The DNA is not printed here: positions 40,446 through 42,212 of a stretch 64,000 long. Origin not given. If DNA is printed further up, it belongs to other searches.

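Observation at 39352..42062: YgeW-like knotted carbamoyltransferase paired with a TrpB-like PLP enzyme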

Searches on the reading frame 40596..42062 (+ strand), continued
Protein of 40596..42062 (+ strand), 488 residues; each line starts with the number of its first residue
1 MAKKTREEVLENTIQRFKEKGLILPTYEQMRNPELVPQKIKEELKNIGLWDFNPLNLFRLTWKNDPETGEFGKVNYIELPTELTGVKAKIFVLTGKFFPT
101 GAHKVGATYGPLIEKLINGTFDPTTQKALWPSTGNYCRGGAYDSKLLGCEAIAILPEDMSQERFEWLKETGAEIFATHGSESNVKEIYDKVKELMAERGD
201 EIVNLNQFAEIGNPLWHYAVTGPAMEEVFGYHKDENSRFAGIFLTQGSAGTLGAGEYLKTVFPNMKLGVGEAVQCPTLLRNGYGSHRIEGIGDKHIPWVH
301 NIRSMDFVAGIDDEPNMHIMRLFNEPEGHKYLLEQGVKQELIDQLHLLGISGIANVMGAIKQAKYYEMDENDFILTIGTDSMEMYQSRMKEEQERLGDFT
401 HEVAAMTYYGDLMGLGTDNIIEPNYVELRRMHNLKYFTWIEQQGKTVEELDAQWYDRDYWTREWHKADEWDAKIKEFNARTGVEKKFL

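Call 60: search_protein_families(library=pfam, proteins=[L030:6782-7918:+, L070:6483-7619:+, L026:6652-7815:+, L033:6536-7546:+, L018:7031-7879:+, L027:7075-7938:+, L064:1275-4388:+, L050:2680-5823:+, L029:1725-5615:+, L027:9497-10795:+], max_evalue=0.00001)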
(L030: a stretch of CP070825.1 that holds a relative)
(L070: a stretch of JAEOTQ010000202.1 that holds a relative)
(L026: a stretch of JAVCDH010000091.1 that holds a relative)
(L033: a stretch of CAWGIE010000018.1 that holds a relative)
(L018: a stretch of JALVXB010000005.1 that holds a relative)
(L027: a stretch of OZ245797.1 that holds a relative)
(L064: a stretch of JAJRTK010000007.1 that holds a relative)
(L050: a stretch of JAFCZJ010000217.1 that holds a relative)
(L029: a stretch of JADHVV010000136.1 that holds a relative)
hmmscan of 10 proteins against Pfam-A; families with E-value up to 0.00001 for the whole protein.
L030:6782-7918:+ (379 aa): 0 families

L070:6483-7619:+ (379 aa): 0 families

L026:6652-7815:+ (388 aa): 6 families
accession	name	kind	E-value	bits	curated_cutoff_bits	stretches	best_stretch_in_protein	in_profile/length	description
PF00534.26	Glycos_transf_1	-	3.8e-31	108.4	26.4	1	197-351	15-170/172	Glycosyl transferases group 1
PF13692.12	Glyco_trans_1_4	-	8.5e-26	91.3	27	1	198-339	2-142/142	Glycosyl transferases group 1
PF13439.12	Glyco_transf_4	-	1.2e-12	48.7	28.5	1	15-172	1-165/170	Glycosyltransferase Family 4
PF20706.3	GT4-conflict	-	3.1e-07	30.2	26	1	203-307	203-313/385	Family 4 Glycosyltransferase in conflict systems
PF13579.12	Glyco_trans_4_4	-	4.8e-07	30.7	29.7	1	16-170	1-156/158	Glycosyl transferase 4-like domain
PF13524.12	Glyco_trans_1_2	-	6.2e-06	26.7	25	0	223-356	9-132/144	Glycosyl transferase-like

L033:6536-7546:+ (337 aa): 1 family
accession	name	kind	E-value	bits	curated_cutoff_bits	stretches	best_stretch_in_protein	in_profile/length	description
PF02608.20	Bmp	-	4.5e-29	101.8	24.1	1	39-272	3-245/301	ABC transporter substrate-binding protein PnrA-like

L018:7031-7879:+ (283 aa): 1 family
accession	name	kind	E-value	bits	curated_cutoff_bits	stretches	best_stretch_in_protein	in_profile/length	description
PF02811.25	PHP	-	2.8e-24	86.7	26.4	1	6-198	1-164/164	PHP domain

L027:7075-7938:+ (288 aa): 1 family
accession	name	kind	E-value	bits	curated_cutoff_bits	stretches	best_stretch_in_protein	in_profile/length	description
PF00892.27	EamA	-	6.5e-37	127.3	28.2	2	147-279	2-132/135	EamA-like transporter family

L064:1275-4388:+ (1038 aa): 1 family
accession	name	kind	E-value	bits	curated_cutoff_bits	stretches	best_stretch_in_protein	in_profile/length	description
PF00873.25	ACR_tran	-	2.6e-165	552.2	28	1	1-1021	1-1021/1021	AcrB/AcrD/AcrF family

L050:2680-5823:+ (1048 aa): 5 families
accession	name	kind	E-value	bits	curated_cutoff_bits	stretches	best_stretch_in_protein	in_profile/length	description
PF22073.2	Cep192_D4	-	9.5e-32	110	35.5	0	298-394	10-110/112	Cep192 domain 4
PF22544.2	HYDIN_VesB_CFA65-like_Ig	-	3.5e-30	104.6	25.5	0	54-148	9-99/100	HYDIN/CFA65/VesB-like, Ig-like domain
PF15780.11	ASH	-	1.6e-26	92.8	27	0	408-494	12-93/98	Abnormal spindle-like microcephaly-assoc'd, ASPM-SPD-2-Hydin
PF07610.17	DUF1573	-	1.6e-13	50.9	26.1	0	54-139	7-88/98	Protein of unknown function (DUF1573)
PF12371.14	TMEM131_like_N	-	2.8e-07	31.1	28.8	0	295-379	4-84/84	Transmembrane protein 131-like N-terminal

L029:1725-5615:+ (1297 aa): 7 families
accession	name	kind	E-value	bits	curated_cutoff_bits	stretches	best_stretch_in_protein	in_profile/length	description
PF00112.29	Peptidase_C1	-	4.5e-45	154.8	20.7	1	83-276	3-205/220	Papain family cysteine protease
PF01190.23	Pollen_Ole_e_1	-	1.9e-18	67.1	23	0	345-393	43-95/99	Pollen protein Ole e 1 like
PF17957.7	Big_7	-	3.3e-14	53.7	24.1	0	602-670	2-66/70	Bacterial Ig domain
PF10342.15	Kre9_KNH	-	1.7e-11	45.1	24.6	0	708-767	2-67/94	Kre9/KNH-like N-terminal Ig-like domain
PF13860.13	FlgD_ig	-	8.5e-11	42.1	27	1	1213-1280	10-76/79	FlgD Ig-like domain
PF21471.3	Reelin_subrepeat-B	-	5.7e-10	39.5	27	0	430-478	56-107/127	Reelin subrepeat B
PF18962.6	Por_Secre_tail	-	2.6e-08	34.5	27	1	1207-1288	2-74/75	Secretion system C-terminal sorting domain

L027:9497-10795:+ (433 aa): 1 family
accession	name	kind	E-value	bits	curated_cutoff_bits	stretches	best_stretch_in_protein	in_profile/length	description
PF01042.26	Ribonuc_L-PSP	-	1.3e-67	225.7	27.3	3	176-285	8-119/121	Endoribonuclease L-PSP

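Call 61: search_protein_representatives(protein=window:40596-42059:+)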
Query: 488 residues. Proteins with E-value up to 0.001 (for the whole library): 2445; up to 1e-10: 1146; up to 1e-30: 265. The best 150 are listed.
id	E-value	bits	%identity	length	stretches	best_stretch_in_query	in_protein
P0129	2.9e-182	623.7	56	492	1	5-487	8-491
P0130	1.3e-134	466.5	45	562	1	10-479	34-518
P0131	2.5e-129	449.1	56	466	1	7-337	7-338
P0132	2.6e-128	445.7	44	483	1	11-483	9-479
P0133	6.1e-124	431.3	54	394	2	3-254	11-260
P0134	3.7e-116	405.6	60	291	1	6-291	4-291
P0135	2.3e-115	403.0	60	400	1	41-349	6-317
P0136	4.1e-113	395.6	44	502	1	11-483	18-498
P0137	4.3e-108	379.0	52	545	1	149-485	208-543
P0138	9.5e-106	371.3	57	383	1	4-296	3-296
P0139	1.7e-105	370.4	58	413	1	10-296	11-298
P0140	1.8e-102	360.5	59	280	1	6-277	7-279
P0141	2.4e-100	353.5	43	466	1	24-472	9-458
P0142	2.0e-98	347.2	47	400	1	8-381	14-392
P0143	7.4e-97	342.0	50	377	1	131-457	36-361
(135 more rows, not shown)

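Call 71: predict_structure(alignment_id=A3)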
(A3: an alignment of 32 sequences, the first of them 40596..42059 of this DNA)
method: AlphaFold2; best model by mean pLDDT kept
length: 488 residues; sequences in the alignment: 32
mean_pLDDT: 95.2   pTM: 0.94
mean pLDDT of the five models: 95.2, 95.1, 94.6, 94.4, 94.4
residues with pLDDT >= 90: 444; 70-90: 41; 50-70: 3; < 50: 0
segments of 3 or more residues with pLDDT < 50: none
pLDDT, mean of each block of 10 residues (from residue 1): 86 96 97 97 93 96 92 97 98 96 95 97 96 92 95 94 92 93 87 94 96 98 98 97 96 98 98 92 87 89 97 97 98 98 97 98 98 97 94 96 98 96 97 95 95 97 97 98 91
secondary structure, 60 per line:
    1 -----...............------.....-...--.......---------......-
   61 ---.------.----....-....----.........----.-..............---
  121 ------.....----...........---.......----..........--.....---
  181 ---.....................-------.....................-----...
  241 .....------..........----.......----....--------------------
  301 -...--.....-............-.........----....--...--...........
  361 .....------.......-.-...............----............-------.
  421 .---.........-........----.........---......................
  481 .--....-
elements in order: H6-20 H27-31 H38-44 H54-59 E76-79 H81-84 E89-94 H104-117 E127-131 H136-146 E150-156 H161-170 E173-177 H184-201 E202-204 H212-232 E238-245 H252-261 E266-272 H277-280 E307-311 H313-324 H326-334 H339-342 H350-365 E372-378 H382-396 H401-412 H425-433 H435-442 H447-455 H459-481 H484-487

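Call 82: search_protein_families(library=ncbifam, proteins=[L040:7079-8056:+, L040:4489-5439:+, L020:5580-6572:+, L020:6572-7990:+, L020:9662-10243:+, L020:10260-11123:+], max_evalue=1e-10)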
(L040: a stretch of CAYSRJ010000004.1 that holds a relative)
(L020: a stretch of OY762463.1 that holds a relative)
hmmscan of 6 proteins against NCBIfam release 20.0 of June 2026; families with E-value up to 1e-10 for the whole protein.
L040:7079-8056:+ (326 aa): 15 families
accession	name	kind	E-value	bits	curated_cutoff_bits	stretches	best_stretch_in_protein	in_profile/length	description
TIGR00658.1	orni_carb_tr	equivalog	2.5e-72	243.6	280.85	1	8-323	1-303/304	ornithine carbamoyltransferase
NF001986.0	PRK00779.1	subfamily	2e-71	240.6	306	1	6-323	4-304/307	ornithine carbamoyltransferase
NF003384.0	PRK04523.1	equivalog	1.5e-59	201.8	288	1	8-321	4-331/336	N-acetylornithine carbamoyltransferase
TIGR04384.1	putr_carbamoyl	exception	4.4e-59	200.2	500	1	9-321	1-305/330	putrescine carbamoyltransferase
NF005538.0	PRK07200.1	equivalog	2e-55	188.4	453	1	8-317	22-370/396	knotted carbamoyltransferase YgeW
TIGR03316.1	ygeW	equivalog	1.6e-51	175.5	500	1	4-321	16-371/391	knotted carbamoyltransferase YgeW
NF011380.0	PRK14805.1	equivalog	1.8e-50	171.7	421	1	8-322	2-299/302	ornithine carbamoyltransferase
NF003286.0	PRK04284.1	subfamily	9.1e-49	166.3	515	1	5-286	4-276/332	ornithine carbamoyltransferase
NF009213.0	PRK12562.1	subfamily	4.2e-40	138.1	559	1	5-324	4-333/334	ornithine carbamoyltransferase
NF002470.0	PRK01713.1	equivalog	9.6e-35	120.6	545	1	5-291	5-282/334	ornithine carbamoyltransferase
NF002032.1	PRK00856.1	equivalog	4.1e-31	108.3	263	1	8-322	1-296/297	aspartate carbamoyltransferase catalytic subunit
TIGR00670.1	asp_carb_tr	equivalog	1.2e-28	100.2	236.95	1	8-323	1-303/304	aspartate carbamoyltransferase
NF011379.0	PRK14804.1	equivalog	1.1e-22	80.5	373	1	8-319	7-305/311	ornithine carbamoyltransferase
NF006046.0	PRK08192.1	equivalog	3.3e-20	72.6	512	1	4-324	3-318/339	aspartate carbamoyltransferase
NF008853.0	PRK11891.1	equivalog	4.2e-15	55.3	560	1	4-321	84-396/430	aspartate carbamoyltransferase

L040:4489-5439:+ (317 aa): 14 families
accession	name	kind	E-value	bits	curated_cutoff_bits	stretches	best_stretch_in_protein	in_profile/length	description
TIGR00670.1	asp_carb_tr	equivalog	2.8e-73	246.7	236.95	1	7-313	1-303/304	aspartate carbamoyltransferase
NF002032.1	PRK00856.1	equivalog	6.1e-65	219.3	263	1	7-312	1-296/297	aspartate carbamoyltransferase catalytic subunit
NF006046.0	PRK08192.1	equivalog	5.1e-57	193.6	512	1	1-315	1-319/339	aspartate carbamoyltransferase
NF008853.0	PRK11891.1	equivalog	3.1e-50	171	560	1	8-315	90-400/430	aspartate carbamoyltransferase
NF001986.0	PRK00779.1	subfamily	2.4e-48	164.9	306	1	6-314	5-305/307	ornithine carbamoyltransferase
TIGR00658.1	orni_carb_tr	equivalog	5.5e-45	153.8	280.85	1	7-313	1-303/304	ornithine carbamoyltransferase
TIGR04384.1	putr_carbamoyl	exception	4.8e-35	121.2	500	1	10-312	3-306/330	putrescine carbamoyltransferase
NF003286.0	PRK04284.1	subfamily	1.9e-28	99.5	515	1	3-282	3-280/332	ornithine carbamoyltransferase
NF011380.0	PRK14805.1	equivalog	4.4e-21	75.2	421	1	8-312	3-299/302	ornithine carbamoyltransferase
NF010387.0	PRK13814.1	equivalog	4.5e-21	75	660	1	40-313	40-303/310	aspartate carbamoyltransferase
NF002470.0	PRK01713.1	equivalog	5.5e-21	75.4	545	1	7-295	8-294/334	ornithine carbamoyltransferase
NF009916.0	PRK13376.1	equivalog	3.2e-17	62.2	800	1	2-317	3-337/525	bifunctional aspartate carbamoyltransferase catalytic subunit/aspartate carbamoyltransferase regulatory subunit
NF009213.0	PRK12562.1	subfamily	5.8e-17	62.1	559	1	1-279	1-278/334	ornithine carbamoyltransferase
NF003384.0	PRK04523.1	equivalog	2.6e-13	49.8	288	1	12-312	9-332/336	N-acetylornithine carbamoyltransferase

L020:5580-6572:+ (331 aa): 16 families
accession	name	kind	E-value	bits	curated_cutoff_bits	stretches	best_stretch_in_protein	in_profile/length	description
NF001986.0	PRK00779.1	subfamily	1.1e-83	281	306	1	7-327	3-304/307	ornithine carbamoyltransferase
TIGR00658.1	orni_carb_tr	equivalog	6.1e-81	271.9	280.85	1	10-327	1-303/304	ornithine carbamoyltransferase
NF003384.0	PRK04523.1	equivalog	3.1e-72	243.4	288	1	10-325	4-331/336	N-acetylornithine carbamoyltransferase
TIGR04384.1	putr_carbamoyl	exception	6.1e-70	235.9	500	1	11-326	1-306/330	putrescine carbamoyltransferase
NF005538.0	PRK07200.1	equivalog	9.9e-67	225.7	453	1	5-323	17-372/396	knotted carbamoyltransferase YgeW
TIGR03316.1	ygeW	equivalog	7.3e-62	209.5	500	1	5-325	14-371/391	knotted carbamoyltransferase YgeW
NF011380.0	PRK14805.1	equivalog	6.2e-56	189.7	421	1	10-325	2-298/302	ornithine carbamoyltransferase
NF003286.0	PRK04284.1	subfamily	1.3e-53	182.3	515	1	5-290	2-276/332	ornithine carbamoyltransferase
TIGR00670.1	asp_carb_tr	equivalog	2.4e-44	151.7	236.95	1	10-327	1-303/304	aspartate carbamoyltransferase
NF002032.1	PRK00856.1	equivalog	2.7e-42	145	263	1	10-326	1-296/297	aspartate carbamoyltransferase catalytic subunit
NF002470.0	PRK01713.1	equivalog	3.9e-35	121.9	545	1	3-290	1-277/334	ornithine carbamoyltransferase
NF009213.0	PRK12562.1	subfamily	5.8e-34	118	559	1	6-290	3-277/334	ornithine carbamoyltransferase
NF011379.0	PRK14804.1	equivalog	3.1e-32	111.9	373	1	10-323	7-305/311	ornithine carbamoyltransferase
NF006046.0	PRK08192.1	equivalog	1.1e-31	110.4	512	1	5-328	2-318/339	aspartate carbamoyltransferase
NF008853.0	PRK11891.1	equivalog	2.3e-22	79.2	560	1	46-328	125-399/430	aspartate carbamoyltransferase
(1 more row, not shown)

L020:6572-7990:+ (473 aa): 1 family
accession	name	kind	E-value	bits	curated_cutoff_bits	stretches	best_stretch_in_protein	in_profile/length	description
NF007686.0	PRK10361.1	equivalog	4.4e-89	299.3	810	1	96-460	78-441/475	DNA recombination protein RmuC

L020:9662-10243:+ (194 aa): 0 families

L020:10260-11123:+ (288 aa): 9 families
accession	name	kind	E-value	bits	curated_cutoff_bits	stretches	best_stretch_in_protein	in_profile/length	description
NF007482.0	PRK10073.1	equivalog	4e-19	68.8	423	1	3-105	5-109/334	glycosyltransferase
NF047683.1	TeichurnBiosyTuaG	equivalog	9.2e-19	68.1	400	1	2-109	4-114/252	teichuronic acid biosynthesis protein TuaG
NF050050.1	ProtGlycPglI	equivalog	1.3e-15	57.6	500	1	4-113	2-113/306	GalNAc(5)-diNAcBac-PP-undecaprenol beta-1,3-glucosyltransferase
TIGR03937.1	PgaC_IcaA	equivalog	2.9e-15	56.2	422.3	1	3-111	44-155/407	poly-beta-1,6-N-acetyl-D-glucosamine synthase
TIGR03111.1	glyc2_xrt_Gpos1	hypoth_equivalog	2.9e-12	46.1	363.95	1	3-109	48-159/439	TIGR03111 family XrtG-associated glycosyltransferase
TIGR04017.1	WcaA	equivalog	4.4e-12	46.2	495.75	1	2-116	3-120/279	colanic acid biosynthesis glycosyltransferase WcaA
NF007453.0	PRK10018.1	equivalog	7.8e-12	45.4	382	1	2-116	4-121/280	colanic acid biosynthesis glycosyltransferase WcaA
NF053739.1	GlytfEpsEBac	equivalog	5.5e-11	42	450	1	5-113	2-114/265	glycosyltransferase EpsE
NF041875.1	EPS_EpsD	equivalog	8.6e-11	41.8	370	0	6-106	1-104/325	exopolysaccharide biosynthesis glycosyltransferase EpsD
